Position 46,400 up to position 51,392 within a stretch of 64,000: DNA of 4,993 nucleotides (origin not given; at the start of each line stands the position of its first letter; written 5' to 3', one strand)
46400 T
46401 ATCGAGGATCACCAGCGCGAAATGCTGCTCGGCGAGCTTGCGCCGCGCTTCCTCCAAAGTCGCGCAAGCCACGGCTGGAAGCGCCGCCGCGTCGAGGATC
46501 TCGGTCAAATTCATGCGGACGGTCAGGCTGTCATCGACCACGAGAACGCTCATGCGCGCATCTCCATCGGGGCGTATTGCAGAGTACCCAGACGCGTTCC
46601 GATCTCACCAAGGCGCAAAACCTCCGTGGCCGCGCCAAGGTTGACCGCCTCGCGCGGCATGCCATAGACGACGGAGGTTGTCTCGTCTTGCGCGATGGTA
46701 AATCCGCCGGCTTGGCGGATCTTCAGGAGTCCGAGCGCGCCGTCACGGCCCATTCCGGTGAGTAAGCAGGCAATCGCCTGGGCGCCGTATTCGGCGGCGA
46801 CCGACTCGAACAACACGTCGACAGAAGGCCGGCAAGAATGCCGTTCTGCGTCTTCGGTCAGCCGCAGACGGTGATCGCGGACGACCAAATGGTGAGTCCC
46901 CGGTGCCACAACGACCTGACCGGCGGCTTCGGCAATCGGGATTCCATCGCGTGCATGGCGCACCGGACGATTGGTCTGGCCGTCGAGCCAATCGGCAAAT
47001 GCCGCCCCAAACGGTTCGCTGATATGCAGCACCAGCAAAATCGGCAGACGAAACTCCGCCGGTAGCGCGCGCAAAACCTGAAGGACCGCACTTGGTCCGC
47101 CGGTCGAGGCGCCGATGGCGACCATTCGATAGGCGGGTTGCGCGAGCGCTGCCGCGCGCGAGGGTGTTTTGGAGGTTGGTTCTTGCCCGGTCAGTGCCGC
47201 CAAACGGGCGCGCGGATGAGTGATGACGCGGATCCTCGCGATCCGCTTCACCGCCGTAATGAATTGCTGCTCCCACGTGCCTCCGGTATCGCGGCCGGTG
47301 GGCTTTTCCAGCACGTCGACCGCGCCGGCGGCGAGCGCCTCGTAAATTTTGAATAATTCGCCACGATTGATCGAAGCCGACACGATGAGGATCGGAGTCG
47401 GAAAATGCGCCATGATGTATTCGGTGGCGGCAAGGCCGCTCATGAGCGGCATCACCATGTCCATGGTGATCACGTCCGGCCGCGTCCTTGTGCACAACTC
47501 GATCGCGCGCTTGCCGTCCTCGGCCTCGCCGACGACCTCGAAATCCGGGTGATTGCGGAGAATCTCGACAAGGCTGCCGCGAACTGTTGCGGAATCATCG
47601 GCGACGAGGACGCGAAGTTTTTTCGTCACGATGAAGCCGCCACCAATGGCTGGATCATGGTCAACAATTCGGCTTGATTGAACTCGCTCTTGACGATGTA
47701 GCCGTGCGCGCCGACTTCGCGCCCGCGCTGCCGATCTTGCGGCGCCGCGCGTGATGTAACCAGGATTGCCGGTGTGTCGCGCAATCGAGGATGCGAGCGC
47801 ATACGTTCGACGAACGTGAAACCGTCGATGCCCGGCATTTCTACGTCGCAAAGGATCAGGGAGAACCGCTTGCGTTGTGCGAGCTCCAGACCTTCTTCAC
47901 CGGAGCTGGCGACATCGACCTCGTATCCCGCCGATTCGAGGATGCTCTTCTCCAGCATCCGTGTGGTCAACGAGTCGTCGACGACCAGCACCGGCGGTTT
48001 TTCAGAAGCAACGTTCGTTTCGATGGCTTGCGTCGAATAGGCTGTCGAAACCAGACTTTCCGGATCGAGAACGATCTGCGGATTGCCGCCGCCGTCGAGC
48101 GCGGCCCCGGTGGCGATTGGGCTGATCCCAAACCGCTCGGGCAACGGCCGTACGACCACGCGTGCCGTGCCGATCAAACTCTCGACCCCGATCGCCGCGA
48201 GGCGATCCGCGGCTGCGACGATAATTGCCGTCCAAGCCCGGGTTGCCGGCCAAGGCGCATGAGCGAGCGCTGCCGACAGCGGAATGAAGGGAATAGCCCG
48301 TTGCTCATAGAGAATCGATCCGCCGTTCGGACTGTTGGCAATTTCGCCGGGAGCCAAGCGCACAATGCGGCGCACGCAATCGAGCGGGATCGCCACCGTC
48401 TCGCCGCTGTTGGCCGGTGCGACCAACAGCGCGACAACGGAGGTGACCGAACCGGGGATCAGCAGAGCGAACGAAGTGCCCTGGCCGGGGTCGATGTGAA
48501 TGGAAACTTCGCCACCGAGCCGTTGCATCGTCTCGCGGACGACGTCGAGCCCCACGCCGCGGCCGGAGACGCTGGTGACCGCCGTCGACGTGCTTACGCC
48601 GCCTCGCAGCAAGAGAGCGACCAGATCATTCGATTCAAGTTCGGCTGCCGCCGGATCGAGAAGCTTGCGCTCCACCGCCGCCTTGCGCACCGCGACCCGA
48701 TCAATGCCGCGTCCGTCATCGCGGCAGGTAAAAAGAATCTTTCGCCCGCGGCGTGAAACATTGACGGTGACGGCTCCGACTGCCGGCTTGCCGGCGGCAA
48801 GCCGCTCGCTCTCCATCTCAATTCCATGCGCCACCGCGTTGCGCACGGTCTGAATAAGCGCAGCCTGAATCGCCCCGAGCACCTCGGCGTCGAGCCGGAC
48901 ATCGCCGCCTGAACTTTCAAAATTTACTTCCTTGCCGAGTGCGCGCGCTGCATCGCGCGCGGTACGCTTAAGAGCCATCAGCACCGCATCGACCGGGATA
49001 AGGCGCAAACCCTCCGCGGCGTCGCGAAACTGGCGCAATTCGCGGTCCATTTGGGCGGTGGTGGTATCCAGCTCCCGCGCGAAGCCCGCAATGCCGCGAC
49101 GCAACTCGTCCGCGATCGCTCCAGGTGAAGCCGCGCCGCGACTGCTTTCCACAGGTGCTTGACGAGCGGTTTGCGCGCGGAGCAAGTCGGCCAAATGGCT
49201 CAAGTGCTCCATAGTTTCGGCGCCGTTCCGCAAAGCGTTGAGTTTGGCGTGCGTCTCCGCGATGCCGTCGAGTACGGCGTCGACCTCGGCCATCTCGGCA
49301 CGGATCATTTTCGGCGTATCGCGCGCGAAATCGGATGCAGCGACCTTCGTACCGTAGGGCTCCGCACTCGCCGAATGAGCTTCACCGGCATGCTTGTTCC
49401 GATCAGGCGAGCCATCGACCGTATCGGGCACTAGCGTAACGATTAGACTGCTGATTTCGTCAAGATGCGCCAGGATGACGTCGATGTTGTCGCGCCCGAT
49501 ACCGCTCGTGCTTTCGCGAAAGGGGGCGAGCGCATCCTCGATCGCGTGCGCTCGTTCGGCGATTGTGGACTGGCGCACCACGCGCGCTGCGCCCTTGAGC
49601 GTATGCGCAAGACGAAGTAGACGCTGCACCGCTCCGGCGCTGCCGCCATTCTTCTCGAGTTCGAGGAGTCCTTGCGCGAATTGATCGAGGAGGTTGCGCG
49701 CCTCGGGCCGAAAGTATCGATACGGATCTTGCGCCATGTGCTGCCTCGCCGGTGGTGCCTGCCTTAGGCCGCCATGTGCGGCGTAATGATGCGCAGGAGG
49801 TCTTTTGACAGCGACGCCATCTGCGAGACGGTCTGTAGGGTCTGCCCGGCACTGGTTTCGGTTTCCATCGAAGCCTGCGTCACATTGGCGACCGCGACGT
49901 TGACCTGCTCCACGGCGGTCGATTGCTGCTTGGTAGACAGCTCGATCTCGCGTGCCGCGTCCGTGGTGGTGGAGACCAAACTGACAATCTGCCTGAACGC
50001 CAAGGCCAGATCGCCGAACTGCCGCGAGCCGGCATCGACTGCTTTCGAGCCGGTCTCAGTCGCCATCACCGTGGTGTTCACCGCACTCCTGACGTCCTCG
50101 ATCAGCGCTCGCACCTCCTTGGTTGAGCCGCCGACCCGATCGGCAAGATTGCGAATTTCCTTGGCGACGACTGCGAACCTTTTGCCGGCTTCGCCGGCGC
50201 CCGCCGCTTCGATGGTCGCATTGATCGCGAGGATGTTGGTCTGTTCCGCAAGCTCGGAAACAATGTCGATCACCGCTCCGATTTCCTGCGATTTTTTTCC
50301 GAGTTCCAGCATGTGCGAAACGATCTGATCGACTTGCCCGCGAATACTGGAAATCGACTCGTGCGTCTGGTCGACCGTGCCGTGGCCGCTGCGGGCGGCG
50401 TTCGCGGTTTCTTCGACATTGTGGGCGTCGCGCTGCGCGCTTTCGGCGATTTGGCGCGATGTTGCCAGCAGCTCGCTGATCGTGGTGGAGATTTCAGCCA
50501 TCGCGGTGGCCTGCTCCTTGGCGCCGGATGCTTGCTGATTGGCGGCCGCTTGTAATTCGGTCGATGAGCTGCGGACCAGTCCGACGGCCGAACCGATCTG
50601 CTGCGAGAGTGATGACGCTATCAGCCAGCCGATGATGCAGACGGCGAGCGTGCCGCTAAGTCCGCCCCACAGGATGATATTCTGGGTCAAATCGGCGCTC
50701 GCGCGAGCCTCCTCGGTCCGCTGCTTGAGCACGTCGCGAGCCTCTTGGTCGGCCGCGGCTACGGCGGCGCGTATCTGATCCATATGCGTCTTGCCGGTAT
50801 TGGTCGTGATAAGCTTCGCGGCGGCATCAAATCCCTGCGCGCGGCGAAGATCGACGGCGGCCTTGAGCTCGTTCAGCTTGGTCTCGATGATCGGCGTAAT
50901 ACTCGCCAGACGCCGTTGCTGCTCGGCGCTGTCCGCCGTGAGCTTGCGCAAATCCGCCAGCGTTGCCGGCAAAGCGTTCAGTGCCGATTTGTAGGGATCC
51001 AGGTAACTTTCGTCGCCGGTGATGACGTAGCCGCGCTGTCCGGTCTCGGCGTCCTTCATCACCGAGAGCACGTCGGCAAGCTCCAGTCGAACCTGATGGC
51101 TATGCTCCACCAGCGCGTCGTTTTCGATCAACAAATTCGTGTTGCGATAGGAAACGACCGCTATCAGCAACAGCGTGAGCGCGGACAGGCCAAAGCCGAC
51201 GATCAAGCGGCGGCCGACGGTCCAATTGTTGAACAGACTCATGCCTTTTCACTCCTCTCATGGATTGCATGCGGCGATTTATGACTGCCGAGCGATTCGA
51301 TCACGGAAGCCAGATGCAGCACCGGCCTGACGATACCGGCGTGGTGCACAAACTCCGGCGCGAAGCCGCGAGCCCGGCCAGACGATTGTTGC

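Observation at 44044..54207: Nine-gene Che3/Wsp-like chemosensory cluster with a two-component output instead of a flagellar or c-di-GMP output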

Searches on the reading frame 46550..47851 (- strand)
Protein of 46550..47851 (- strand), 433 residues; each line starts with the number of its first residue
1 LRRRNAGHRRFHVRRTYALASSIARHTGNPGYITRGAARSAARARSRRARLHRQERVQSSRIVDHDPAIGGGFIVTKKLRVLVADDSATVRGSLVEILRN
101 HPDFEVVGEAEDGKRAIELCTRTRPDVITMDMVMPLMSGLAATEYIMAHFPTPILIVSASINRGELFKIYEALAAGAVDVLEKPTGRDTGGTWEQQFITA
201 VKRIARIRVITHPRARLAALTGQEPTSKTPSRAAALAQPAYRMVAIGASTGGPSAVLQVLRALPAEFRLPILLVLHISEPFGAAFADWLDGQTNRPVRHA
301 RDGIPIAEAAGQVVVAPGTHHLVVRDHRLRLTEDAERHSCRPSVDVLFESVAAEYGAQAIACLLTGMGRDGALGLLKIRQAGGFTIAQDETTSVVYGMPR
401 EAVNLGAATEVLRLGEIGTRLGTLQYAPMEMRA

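Call 3: search_protein_families(library=pfam, proteins=[window:46550-47851:-], max_evalue=0.01)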
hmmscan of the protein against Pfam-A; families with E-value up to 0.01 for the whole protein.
window:46550-47851:- (433 aa): 2 families
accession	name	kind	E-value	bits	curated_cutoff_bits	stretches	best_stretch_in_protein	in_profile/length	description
PF01339.22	CheB_methylest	-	2.5e-60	203.6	24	1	244-421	1-174/174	CheB methylesterase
PF00072.30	Response_reg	-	9.8e-21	74.4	30.2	1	81-188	1-104/111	Response regulator receiver domain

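Call 32: search_protein_families(library=ncbifam, proteins=[window:46550-47629:-], max_evalue=0.00001)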
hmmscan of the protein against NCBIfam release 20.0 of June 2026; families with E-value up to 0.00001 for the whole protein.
window:46550-47629:- (359 aa): 37 families (the best 25 are shown)
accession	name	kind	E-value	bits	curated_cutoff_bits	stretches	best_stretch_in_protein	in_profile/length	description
NF009206.0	PRK12555.1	subfamily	4.5e-106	354.6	342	1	6-348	2-333/340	chemotaxis-specific protein-glutamate methyltransferase CheB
NF001965.0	PRK00742.1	subfamily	1.3e-100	337.1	293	1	3-347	2-349/357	chemotaxis-specific protein-glutamate methyltransferase CheB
NF041367.1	CheY_Halo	equivalog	3.5e-19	69.3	200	1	7-111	1-101/114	chemotaxis protein CheY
NF007018.1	PRK09483.1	equivalog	2e-14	53.8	280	1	6-156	3-145/217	UvrY/SirA/GacA family response regulator transcription factor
TIGR02875.1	spore_0_A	equivalog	1.1e-12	47.8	200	1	3-79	1-79/262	sporulation transcription factor Spo0A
NF052445.1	RespRegMctR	equivalog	1.8e-12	47.1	300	1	5-85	2-83/205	two-component system response regulator MctR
NF007935.0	PRK10651.1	equivalog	1.8e-12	46.9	250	1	3-94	5-97/216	two-component system response regulator NarL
NF011896.0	PRK15369.1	equivalog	4.3e-12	46.1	242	1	3-106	2-103/211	two component system response regulator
NF007708.0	PRK10403.1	equivalog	5.4e-12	45.6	343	1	4-102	6-105/215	nitrate/nitrite response regulator protein NarP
NF007969.0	PRK10693.1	equivalog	1.9e-11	43.6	329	1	6-111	9-110/337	two-component system response regulator RssB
NF008677.0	PRK11697.1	equivalog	2.2e-11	43.6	246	1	5-73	2-70/238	two-component system response regulator BtsR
NF045505.1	RR_RssB_Pseudo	equivalog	5.2e-11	42.2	700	1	5-111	6-108/394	two-component system response regulator RssB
NF008469.0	PRK11361.1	equivalog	7.2e-11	41.4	714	1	1-111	1-107/461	acetoacetate metabolism transcriptional regulator AtoC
NF040689.1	MtrAB_MtrA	equivalog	2e-10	40.4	300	1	7-111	1-100/219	MtrAB system response regulator MtrA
NF041733.1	resp_reg_CseB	equivalog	2.5e-10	40.1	350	1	6-111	2-102/228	two-component system response regulator CseB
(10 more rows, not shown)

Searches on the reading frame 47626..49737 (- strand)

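Call 3: search_protein_families(library=pfam, proteins=[window:47626-49737:-], max_evalue=0.01)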
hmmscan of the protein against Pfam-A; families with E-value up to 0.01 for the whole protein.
window:47626-49737:- (703 aa): 4 families
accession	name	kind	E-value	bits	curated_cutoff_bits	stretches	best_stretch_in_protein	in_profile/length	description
PF00072.30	Response_reg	-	2e-26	92.8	30.2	1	583-696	1-111/111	Response regulator receiver domain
PF01584.24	CheW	-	1.1e-14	54.7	23.5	1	445-564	9-135/138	CheW-like domain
PF02518.31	HATPase_c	-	2.1e-13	51.1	26.4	1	292-428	4-108/111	Histidine kinase-, DNA gyrase B-, and HSP90-like ATPase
PF01627.28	Hpt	-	2.9e-11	43.9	24.6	1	7-96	4-82/84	Hpt domain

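Call 32: search_protein_families(library=ncbifam, proteins=[window:47626-49737:-], max_evalue=0.00001)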
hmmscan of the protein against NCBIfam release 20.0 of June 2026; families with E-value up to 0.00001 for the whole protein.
window:47626-49737:- (703 aa): 81 families (the best 25 are shown)
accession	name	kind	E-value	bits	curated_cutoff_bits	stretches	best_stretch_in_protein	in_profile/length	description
NF041336.1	CheA_Halo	equivalog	3.3e-71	240.8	950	2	235-561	342-665/666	chemotaxis protein CheA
NF007835.0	PRK10547.1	equivalog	9e-49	166.6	793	1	222-564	318-658/670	chemotaxis protein CheA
NF011874.0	PRK15347.1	equivalog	1.2e-24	86.5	852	1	574-683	684-795/921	two component system sensor kinase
TIGR01387.1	cztR_silR_copR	subfamily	5.3e-21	75.3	279.2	1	583-698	1-113/218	heavy metal response regulator transcription factor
NF008318.0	PRK11107.1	equivalog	1.2e-19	69.9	890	1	569-684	656-771/920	two-component sensor histidine kinase BarA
NF053854.1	RespRegPhoBBctds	equivalog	2e-19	69.8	270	1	583-695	1-111/225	two-component system response regulator PhoB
NF007135.0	PRK09581.1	equivalog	3.6e-19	68.9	474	1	583-698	5-119/457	PleD family two-component system response regulator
NF008567.0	PRK11517.1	equivalog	7.1e-19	68.1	353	1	583-695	3-111/223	response regulator transcription factor HprR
NF007005.1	PRK09468.1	equivalog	1e-17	64.4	331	1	582-697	5-117/237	osmolarity response regulator transcription factor OmpR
NF008099.0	PRK10841.1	equivalog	3.1e-17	61.6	920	1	571-678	815-920/949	two-component system sensor histidine kinase RcsC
NF041733.1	resp_reg_CseB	equivalog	3e-16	59.5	350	1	583-697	3-113/228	two-component system response regulator CseB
TIGR02154.1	PhoB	equivalog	3.6e-16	59.1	296.2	1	582-697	4-118/226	phosphate regulon transcriptional regulator PhoB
NF045991.1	RespRegCtrARhodob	equivalog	3.8e-16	59.5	350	1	583-701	3-118/224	response regulator transcription factor CtrA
NF045944.1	ResRegRpaBCyano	equivalog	1.1e-15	57.6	330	1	584-696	1-109/229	response regulator transcription factor RpaB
NF007420.1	PRK09959.1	equivalog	1.9e-15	55.6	1995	1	574-678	952-1054/1197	acid-sensing system histidine kinase EvgS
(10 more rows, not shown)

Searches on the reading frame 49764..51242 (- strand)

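Call 3: search_protein_families(library=pfam, proteins=[window:49764-51242:-], max_evalue=0.01)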
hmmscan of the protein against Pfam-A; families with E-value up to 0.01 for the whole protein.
window:49764-51242:- (492 aa): 3 families
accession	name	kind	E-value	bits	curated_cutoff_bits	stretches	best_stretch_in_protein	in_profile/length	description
PF05227.19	CHASE3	-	3.3e-42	144.1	28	1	43-178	3-138/138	CHASE3 domain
PF00015.26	MCPsignal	-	2.7e-37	128.7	34.6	1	291-456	5-170/172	Methyl-accepting chemotaxis protein (MCP) signalling domain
PF12729.13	4HB_MCP_1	-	1.1e-06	28.8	27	1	6-162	1-160/181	Four helix bundle sensory module for signal transduction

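Call 32: search_protein_families(library=ncbifam, proteins=[window:49764-51242:-], max_evalue=0.00001)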
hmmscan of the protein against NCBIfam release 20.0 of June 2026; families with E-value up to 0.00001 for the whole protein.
window:49764-51242:- (492 aa): 7 families
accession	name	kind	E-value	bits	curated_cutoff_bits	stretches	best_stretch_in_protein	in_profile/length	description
NF058645.1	MCPCtpMPsAe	equivalog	4.2e-32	111.6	900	1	224-486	291-553/558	methyl-accepting chemotaxis protein CtpM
NF041847.1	transduc_aer2_vibrio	equivalog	8.3e-25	87.1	1200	1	214-468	505-737/804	aerotaxis transducer Aer2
NF011615.0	PRK15041.1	equivalog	2.8e-23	82.4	947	1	223-457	277-483/554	methyl-accepting chemotaxis protein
NF011622.0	PRK15048.1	equivalog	5.6e-23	81.9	900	1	224-457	276-481/553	methyl-accepting chemotaxis protein II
NF047851.1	MCPCitTducer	equivalog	1.4e-22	80.5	900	1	225-456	278-484/553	methyl-accepting chemotaxis citrate transducer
NF007309.0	PRK09793.1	equivalog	1e-21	77.5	903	1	228-476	278-502/533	methyl-accepting chemotaxis protein IV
NF050802.1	AspChtxCcaA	equivalog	1.3e-17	63.4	1300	1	265-392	516-643/700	aspartate chemotaxis receptor CcaA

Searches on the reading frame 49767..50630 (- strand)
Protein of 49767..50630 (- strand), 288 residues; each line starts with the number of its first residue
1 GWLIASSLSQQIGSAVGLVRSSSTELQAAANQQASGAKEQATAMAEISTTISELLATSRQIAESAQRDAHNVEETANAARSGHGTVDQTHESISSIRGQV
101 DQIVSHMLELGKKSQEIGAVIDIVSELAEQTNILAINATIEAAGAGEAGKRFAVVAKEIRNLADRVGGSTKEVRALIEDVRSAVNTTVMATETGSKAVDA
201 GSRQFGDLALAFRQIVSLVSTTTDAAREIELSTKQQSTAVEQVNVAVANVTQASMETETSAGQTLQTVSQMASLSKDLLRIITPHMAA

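Call 31: search_solved_structures(query=window:49767-50630:-, max_evalue=1e-10, show_alignments=5)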
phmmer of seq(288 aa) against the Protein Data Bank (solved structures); distinct sequences matched with E-value up to 1e-10: 13.
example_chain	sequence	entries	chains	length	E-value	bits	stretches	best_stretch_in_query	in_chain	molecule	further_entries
3zx6_A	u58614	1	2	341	3.5e-21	79.6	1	17-268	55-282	HAMP, METHYL-ACCEPTING CHEMOTAXIS PROTEIN I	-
8c5v_I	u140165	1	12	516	3.7e-21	79.5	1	23-264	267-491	Methyl-accepting chemotaxis protein I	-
6s1k_E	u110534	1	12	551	4e-21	79.4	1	24-267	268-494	Methyl-accepting chemotaxis protein I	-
1qu7_A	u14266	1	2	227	7.6e-20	75.2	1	57-277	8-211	METHYL-ACCEPTING CHEMOTAXIS PROTEIN I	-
6s18_A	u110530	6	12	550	5.3e-17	65.9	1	11-276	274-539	Aromatic acid chemoreceptor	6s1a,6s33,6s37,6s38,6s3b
3ja6_H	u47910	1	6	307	1.2e-16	64.8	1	43-264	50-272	Methyl-accepting chemotaxis protein 2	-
2ch7_B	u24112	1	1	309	1.3e-16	64.7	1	42-263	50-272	METHYL-ACCEPTING CHEMOTAXIS PROTEIN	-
2ch7_A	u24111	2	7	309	1.7e-16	64.3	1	42-264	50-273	METHYL-ACCEPTING CHEMOTAXIS PROTEIN | Methyl-accepting chemotaxis protein 2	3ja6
31cj_A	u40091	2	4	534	2.1e-14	57.4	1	34-279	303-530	Aerotaxis receptor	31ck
4jpb_B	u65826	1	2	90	5.7e-13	52.7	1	105-181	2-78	Methyl-accepting chemotaxis protein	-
3g6b_A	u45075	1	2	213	9.5e-13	52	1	69-173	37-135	Methyl-accepting chemotaxis protein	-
3g67_A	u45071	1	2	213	2e-12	50.9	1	80-173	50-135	Methyl-accepting chemotaxis protein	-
3ur1_C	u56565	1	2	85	6.8e-12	49.2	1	115-181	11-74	Methyl-accepting chemotaxis protein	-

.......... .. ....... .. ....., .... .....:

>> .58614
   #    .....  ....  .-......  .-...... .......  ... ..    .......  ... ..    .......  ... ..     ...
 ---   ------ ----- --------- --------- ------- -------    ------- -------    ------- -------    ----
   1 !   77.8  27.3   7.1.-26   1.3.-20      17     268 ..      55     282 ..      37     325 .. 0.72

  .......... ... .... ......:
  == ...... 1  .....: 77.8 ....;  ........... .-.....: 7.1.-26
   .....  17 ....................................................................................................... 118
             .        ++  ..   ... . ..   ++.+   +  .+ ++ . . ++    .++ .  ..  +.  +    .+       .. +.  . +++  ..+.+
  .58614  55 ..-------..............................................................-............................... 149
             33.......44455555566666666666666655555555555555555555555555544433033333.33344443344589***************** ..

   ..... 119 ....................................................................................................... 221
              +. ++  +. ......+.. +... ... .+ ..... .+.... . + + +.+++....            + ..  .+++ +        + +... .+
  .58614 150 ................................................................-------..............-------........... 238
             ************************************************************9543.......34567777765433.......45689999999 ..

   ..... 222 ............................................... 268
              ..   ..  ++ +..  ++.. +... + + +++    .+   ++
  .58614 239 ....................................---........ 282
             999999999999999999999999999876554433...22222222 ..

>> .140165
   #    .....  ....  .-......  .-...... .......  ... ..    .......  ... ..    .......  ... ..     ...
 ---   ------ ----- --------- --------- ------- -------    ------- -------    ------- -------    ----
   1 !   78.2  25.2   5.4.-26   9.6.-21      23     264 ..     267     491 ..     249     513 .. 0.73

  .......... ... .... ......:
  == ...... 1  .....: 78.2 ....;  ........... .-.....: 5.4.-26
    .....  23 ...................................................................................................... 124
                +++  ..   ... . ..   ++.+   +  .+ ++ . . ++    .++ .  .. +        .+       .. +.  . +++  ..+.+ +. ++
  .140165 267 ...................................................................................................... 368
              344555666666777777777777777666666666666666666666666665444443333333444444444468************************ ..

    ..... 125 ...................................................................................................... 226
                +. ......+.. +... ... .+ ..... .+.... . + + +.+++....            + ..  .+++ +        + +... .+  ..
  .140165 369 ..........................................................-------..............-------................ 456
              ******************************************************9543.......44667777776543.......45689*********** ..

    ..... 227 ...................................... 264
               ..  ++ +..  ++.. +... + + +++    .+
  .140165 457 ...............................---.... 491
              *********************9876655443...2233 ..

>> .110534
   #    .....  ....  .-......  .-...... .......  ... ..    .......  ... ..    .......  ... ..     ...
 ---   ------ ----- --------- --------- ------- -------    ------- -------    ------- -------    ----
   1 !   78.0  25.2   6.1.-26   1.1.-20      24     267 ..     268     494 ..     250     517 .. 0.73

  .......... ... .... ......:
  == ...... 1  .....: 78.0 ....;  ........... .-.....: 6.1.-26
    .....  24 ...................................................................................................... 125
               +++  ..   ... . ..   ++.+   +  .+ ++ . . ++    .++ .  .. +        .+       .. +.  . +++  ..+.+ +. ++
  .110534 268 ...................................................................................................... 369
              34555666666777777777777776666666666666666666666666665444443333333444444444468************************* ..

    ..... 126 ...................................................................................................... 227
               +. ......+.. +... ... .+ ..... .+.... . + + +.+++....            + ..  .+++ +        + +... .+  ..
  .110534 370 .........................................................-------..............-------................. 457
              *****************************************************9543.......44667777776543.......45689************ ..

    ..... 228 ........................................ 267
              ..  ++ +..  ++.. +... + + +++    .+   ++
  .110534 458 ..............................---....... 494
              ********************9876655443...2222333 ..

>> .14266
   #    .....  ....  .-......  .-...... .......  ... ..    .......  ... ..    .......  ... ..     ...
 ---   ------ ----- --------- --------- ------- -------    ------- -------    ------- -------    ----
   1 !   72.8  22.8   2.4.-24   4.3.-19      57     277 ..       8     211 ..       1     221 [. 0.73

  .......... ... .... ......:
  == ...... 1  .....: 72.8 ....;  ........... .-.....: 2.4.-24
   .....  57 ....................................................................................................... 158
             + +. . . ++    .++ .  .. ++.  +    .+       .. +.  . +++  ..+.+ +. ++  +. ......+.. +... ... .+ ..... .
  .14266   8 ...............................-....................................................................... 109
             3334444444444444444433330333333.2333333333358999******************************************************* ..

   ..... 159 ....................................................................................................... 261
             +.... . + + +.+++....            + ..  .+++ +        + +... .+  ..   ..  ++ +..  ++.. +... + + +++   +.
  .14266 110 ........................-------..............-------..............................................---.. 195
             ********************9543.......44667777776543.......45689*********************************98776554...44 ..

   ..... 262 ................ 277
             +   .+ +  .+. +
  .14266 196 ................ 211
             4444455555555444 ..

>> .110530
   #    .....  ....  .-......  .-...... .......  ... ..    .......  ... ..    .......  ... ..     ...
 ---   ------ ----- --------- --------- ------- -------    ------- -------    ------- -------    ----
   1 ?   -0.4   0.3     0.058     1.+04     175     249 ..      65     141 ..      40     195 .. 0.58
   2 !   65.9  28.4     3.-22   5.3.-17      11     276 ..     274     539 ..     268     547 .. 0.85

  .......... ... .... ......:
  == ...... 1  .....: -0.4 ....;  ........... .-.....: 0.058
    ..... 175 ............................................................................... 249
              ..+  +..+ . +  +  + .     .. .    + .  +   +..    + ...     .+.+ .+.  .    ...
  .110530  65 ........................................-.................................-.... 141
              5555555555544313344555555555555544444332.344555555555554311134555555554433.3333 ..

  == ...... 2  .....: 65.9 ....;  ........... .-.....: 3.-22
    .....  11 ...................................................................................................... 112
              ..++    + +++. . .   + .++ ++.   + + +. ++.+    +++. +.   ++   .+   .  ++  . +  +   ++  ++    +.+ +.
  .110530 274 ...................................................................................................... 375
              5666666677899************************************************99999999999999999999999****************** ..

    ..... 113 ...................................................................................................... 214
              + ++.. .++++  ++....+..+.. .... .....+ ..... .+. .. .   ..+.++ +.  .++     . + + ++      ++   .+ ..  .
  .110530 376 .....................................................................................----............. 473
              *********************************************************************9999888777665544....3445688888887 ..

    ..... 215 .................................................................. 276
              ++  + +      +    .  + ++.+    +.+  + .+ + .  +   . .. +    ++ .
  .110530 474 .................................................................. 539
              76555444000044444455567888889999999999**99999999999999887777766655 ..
